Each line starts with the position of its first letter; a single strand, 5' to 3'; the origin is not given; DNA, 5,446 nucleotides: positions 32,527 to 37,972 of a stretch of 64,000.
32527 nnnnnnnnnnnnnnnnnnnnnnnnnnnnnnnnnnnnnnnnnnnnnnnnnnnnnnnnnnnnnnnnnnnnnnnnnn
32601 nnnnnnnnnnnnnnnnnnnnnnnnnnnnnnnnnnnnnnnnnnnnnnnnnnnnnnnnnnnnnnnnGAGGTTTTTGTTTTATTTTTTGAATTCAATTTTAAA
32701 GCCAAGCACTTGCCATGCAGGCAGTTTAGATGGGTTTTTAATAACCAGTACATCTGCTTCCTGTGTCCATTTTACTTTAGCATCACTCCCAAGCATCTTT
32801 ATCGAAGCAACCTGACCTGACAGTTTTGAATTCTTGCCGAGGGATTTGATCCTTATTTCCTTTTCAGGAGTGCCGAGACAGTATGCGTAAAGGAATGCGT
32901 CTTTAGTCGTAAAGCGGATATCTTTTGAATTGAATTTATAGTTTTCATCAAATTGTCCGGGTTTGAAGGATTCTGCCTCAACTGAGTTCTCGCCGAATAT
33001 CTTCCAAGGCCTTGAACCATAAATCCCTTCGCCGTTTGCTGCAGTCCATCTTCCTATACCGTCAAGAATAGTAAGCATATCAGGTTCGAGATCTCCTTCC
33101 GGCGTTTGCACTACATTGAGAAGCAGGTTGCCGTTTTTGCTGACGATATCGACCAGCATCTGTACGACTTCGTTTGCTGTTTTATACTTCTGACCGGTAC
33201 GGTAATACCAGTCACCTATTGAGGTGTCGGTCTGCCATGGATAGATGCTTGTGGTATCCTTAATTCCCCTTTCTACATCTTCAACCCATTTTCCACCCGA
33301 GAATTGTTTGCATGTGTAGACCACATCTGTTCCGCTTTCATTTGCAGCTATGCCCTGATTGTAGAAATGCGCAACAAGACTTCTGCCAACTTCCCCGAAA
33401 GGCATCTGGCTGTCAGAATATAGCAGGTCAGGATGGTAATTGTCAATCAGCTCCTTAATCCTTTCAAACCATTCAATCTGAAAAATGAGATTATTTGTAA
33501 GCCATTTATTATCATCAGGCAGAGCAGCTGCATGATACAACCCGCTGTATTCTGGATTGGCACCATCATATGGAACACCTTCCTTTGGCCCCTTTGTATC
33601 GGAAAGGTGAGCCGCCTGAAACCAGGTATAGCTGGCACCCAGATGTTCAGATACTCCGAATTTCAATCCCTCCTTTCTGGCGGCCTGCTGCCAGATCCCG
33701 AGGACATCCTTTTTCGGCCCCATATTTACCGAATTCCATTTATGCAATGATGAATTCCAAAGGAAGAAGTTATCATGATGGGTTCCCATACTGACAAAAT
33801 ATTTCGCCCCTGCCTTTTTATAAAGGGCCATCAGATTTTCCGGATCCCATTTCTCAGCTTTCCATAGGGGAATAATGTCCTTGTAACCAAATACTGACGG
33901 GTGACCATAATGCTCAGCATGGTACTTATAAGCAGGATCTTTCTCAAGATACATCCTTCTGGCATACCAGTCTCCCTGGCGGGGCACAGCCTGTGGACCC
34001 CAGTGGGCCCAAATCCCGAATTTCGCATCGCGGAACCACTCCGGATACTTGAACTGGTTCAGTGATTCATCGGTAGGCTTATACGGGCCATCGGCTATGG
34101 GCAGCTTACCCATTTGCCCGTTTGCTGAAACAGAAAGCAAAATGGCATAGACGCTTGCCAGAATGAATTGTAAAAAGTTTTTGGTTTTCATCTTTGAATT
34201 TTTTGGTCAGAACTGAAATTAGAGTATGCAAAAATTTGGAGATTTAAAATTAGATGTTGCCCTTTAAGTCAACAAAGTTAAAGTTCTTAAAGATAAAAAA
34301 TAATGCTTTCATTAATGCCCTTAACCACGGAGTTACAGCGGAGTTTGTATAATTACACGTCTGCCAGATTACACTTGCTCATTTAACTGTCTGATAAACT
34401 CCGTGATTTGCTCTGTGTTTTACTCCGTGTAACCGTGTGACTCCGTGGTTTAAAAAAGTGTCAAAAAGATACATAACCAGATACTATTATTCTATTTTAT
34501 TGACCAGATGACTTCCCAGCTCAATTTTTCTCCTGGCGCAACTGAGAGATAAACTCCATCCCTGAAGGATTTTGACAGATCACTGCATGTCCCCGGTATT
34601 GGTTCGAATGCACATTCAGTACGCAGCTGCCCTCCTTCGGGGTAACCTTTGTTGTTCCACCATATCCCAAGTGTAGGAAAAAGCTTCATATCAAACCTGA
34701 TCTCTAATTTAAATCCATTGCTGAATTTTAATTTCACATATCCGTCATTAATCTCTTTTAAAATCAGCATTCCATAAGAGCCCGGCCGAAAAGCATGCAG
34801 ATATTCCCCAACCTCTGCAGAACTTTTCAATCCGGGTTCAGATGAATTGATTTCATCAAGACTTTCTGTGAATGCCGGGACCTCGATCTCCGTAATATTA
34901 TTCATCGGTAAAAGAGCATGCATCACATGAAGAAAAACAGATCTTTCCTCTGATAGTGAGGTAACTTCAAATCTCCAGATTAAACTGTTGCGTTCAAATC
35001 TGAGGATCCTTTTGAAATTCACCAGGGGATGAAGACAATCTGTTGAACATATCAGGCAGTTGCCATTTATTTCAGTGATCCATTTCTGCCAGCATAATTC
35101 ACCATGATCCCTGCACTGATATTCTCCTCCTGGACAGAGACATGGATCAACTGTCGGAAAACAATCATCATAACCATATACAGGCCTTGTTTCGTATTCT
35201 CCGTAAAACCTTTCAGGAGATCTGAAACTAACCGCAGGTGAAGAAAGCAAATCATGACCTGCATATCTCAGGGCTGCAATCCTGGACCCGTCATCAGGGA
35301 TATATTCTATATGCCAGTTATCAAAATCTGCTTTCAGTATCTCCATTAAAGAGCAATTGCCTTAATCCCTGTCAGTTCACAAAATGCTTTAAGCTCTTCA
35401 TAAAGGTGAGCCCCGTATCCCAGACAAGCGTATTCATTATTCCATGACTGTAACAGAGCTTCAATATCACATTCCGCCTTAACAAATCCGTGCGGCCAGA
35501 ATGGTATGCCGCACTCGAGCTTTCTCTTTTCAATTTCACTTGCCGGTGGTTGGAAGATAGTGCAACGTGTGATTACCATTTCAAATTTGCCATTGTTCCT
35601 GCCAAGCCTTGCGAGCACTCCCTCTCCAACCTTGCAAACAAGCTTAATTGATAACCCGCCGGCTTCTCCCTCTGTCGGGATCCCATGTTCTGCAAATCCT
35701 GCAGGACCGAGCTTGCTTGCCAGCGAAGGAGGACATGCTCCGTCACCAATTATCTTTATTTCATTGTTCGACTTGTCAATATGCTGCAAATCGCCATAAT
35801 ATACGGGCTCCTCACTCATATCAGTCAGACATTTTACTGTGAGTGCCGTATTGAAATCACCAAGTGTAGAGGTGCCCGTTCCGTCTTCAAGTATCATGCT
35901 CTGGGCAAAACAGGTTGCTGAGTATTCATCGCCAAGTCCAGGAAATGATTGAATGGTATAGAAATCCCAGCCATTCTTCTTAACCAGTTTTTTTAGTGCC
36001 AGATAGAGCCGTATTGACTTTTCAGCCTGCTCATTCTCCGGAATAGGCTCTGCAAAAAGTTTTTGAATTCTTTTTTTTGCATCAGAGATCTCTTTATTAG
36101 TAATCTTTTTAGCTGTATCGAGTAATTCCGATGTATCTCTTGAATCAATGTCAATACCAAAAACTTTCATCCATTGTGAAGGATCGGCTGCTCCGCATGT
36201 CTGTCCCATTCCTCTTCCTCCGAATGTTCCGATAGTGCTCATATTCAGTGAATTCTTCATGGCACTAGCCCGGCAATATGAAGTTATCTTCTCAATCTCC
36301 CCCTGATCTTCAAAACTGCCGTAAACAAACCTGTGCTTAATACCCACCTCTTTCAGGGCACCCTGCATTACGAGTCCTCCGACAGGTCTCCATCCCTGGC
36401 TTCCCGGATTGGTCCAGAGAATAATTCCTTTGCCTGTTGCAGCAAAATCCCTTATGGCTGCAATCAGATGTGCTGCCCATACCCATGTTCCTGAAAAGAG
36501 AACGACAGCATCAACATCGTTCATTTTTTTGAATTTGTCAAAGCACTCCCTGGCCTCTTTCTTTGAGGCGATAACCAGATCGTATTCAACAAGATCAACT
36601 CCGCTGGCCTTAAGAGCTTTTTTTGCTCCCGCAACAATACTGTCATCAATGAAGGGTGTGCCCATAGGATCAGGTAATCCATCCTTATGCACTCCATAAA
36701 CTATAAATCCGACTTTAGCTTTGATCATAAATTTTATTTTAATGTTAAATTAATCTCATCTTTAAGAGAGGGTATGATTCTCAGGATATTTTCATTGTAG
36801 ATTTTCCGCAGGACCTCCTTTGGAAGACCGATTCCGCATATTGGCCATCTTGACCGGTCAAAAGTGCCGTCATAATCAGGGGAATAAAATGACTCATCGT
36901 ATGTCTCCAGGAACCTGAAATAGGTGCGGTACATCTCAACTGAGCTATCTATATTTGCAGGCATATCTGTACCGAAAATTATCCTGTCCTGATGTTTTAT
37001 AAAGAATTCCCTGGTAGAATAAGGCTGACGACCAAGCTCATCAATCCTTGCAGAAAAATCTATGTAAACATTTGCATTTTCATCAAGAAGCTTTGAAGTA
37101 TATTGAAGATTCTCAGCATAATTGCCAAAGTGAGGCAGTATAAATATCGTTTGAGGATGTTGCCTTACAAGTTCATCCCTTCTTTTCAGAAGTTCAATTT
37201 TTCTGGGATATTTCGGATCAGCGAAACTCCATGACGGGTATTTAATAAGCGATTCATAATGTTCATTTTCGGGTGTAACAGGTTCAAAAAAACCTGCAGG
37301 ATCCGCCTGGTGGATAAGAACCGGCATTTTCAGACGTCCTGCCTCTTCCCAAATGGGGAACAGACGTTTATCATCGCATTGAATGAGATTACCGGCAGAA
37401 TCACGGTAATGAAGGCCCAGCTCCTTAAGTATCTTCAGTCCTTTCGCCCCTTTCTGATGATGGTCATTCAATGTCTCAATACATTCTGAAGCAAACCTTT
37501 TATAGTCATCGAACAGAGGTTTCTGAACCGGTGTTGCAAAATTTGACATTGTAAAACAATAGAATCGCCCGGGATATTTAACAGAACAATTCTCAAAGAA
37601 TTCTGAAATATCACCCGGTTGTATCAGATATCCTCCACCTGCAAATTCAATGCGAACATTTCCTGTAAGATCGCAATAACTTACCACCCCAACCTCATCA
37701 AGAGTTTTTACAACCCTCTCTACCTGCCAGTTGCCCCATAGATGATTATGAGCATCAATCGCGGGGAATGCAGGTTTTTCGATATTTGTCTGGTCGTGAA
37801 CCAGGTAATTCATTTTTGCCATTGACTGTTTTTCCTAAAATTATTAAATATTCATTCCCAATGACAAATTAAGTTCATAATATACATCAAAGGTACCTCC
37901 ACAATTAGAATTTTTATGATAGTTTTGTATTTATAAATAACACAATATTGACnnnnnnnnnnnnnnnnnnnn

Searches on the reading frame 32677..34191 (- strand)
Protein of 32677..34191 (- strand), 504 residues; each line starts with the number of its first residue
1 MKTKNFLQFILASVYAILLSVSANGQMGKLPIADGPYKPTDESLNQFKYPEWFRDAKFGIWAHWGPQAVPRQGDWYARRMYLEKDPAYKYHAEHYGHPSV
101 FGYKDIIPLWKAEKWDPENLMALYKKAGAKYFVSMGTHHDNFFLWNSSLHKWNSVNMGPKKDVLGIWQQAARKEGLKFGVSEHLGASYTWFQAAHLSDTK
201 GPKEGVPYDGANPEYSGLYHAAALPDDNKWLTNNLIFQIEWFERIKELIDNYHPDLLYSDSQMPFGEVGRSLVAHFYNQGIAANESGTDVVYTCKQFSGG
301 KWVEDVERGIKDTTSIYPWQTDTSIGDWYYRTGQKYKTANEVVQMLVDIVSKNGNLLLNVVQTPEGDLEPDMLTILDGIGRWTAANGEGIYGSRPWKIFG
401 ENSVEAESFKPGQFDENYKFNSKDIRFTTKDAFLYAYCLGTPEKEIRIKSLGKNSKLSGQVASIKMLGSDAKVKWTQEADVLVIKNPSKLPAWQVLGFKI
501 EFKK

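Call 6: search_protein_families(library=pfam, proteins=[window:32677-34191:-], max_evalue=0.01)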
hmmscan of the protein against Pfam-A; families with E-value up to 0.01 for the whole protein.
window:32677-34191:- (504 aa): 2 families
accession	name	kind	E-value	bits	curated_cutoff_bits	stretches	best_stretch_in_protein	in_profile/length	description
PF01120.23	Alpha_L_fucos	-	1.7e-92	311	25.2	1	32-388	9-345/345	Alpha-L-fucosidase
PF16757.11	Fucosidase_C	-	7.4e-07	30.1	25.6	1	422-491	6-78/88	Alpha-L-fucosidase C-terminal domain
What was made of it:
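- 30297..37822 (-): Sugar-catabolic operon (amidohydrolase_2, FucI-like isomerase, unknown 284 aa, class-II aldolase, FGGY kinase) with GH29 fucosidase. Conserved neighbour of the island. Pfam hits in call 6.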

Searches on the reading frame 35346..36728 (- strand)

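Call 6: search_protein_families(library=pfam, proteins=[window:35346-36728:-], max_evalue=0.01)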
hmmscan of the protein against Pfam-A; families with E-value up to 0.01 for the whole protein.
window:35346-36728:- (460 aa): 3 families
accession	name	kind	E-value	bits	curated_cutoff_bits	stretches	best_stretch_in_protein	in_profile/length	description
PF07881.17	Fucose_iso_N1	-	7.8e-06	26.3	28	1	42-159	46-165/169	L-fucose isomerase, first N-terminal domain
PF24856.1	AraA_central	-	2e-05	25.5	24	1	189-306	25-147/148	L-arabinose isomerase central domain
PF02952.23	Fucose_iso_C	-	0.001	19.2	29.3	1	360-456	42-138/143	L-fucose isomerase, C-terminal domain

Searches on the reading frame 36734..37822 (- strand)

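Call 6: search_protein_families(library=pfam, proteins=[window:36734-37822:-], max_evalue=0.01)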
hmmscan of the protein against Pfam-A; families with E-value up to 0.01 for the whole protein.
window:36734-37822:- (362 aa): 1 family
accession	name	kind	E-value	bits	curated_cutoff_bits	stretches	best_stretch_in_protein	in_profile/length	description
PF04909.20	Amidohydro_2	-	2.5e-17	64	26.4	1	122-349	103-286/289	Amidohydrolase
